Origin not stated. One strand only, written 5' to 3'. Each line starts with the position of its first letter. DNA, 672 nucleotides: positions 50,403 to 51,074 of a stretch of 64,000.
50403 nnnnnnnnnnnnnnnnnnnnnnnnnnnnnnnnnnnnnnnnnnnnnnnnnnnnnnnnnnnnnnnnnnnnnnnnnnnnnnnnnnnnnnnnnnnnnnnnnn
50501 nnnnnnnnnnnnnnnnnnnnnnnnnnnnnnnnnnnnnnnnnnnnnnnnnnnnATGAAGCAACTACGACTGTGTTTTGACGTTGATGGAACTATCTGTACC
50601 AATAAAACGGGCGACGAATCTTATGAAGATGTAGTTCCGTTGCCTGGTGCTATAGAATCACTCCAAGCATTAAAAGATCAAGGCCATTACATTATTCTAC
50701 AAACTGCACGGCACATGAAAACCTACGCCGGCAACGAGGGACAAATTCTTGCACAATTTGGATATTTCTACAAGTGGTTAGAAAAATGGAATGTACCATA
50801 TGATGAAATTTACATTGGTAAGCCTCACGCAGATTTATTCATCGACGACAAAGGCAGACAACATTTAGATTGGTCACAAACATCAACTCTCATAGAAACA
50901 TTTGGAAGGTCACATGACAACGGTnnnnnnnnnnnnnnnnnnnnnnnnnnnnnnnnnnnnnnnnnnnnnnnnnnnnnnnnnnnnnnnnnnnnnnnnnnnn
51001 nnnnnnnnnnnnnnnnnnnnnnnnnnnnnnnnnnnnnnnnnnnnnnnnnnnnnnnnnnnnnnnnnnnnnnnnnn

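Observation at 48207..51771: RibB + anomeric-type kinase + LicC-like nucleotidyltransferase + HAD phosphatase + transaldolase: candidate pathway to a novel nucleotide-activated C4/C5 donor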

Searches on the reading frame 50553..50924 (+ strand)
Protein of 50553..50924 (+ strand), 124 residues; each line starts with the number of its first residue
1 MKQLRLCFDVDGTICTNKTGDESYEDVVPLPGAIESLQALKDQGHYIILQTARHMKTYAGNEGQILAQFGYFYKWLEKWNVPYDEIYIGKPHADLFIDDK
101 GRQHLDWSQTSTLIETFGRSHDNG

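Call 4: search_protein_families(library=pfam, proteins=[window:50553-50924:+], max_evalue=0.01)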
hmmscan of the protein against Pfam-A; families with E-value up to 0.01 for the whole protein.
window:50553-50924:+ (124 aa): 4 families
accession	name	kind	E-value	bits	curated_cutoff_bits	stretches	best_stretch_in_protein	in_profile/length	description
PF08282.18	Hydrolase_3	-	0.00035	20.8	20.9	1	6-57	1-44/255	haloacid dehalogenase-like hydrolase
PF00702.32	Hydrolase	-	0.00057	20.8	26.4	0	26-96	96-160/191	haloacid dehalogenase-like hydrolase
PF06941.18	NT5C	-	0.0036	17.6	24.8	1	22-102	61-138/180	5' nucleotidase, deoxy (Pyrimidine), cytosolic type C protein (NT5C)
PF13344.12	Hydrolase_6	-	0.0046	17.4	27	1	7-56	2-42/101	Haloacid dehalogenase-like hydrolase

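Call 5: search_protein_families(library=ncbifam, proteins=[window:50553-50924:+], max_evalue=0.01)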
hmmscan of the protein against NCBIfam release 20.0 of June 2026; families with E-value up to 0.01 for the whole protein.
window:50553-50924:+ (124 aa): 6 families
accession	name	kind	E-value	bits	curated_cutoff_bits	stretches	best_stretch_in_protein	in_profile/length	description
TIGR01689.1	EcbF-BcbF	subfamily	2.8e-21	75.8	162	1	5-101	3-101/126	capsule biosynthesis phosphatase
NF046079.1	HAD_phos_BT0820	equivalog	1.3e-05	25.5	165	1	6-114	3-110/137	BT0820 family HAD-type phosphatase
TIGR01681.1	HAD-SF-IIIC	subfamily_domain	2.5e-05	25.1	35.75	1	6-87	3-91/132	HAD-IIIC family phosphatase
TIGR01662.1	HAD-SF-IIIA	subfamily_domain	9.7e-05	22.5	44.6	1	6-63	3-58/141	HAD-IIIA family hydrolase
TIGR00099.1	Cof-subfamily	subfamily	0.0005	19.7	137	1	6-56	2-44/256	Cof-type HAD-IIB family hydrolase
TIGR01484.1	HAD-SF-IIB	subfamily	0.0062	16.6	41.8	1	6-58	2-47/221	HAD-IIB family hydrolase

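Call 7: search_protein_families(library=phrogs, proteins=[window:50553-50924:+], max_evalue=0.001)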
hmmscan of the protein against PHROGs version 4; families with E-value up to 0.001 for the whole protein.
window:50553-50924:+ (124 aa): 2 families
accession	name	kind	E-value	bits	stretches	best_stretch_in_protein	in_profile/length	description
phrog_1238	-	moron, auxiliary metabolic gene and host takeover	1.6e-27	97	1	2-114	21-132/155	phosphoheptose isomerase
phrog_415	-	other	4.2e-07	30.9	1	7-90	25-115/218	polynucleotide kinase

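Call 81: search_solved_structures(query=window:50553-50924:+, max_evalue=0.1)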
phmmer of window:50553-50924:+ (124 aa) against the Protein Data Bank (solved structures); distinct sequences matched with E-value up to 0.1: 2.
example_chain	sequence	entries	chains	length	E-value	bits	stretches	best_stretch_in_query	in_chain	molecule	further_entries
1xpj_A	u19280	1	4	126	9.7e-17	64.6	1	5-104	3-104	hypothetical protein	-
9iqw_A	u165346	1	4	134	3.6e-07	33.7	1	3-103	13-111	Capsule biosynthesis protein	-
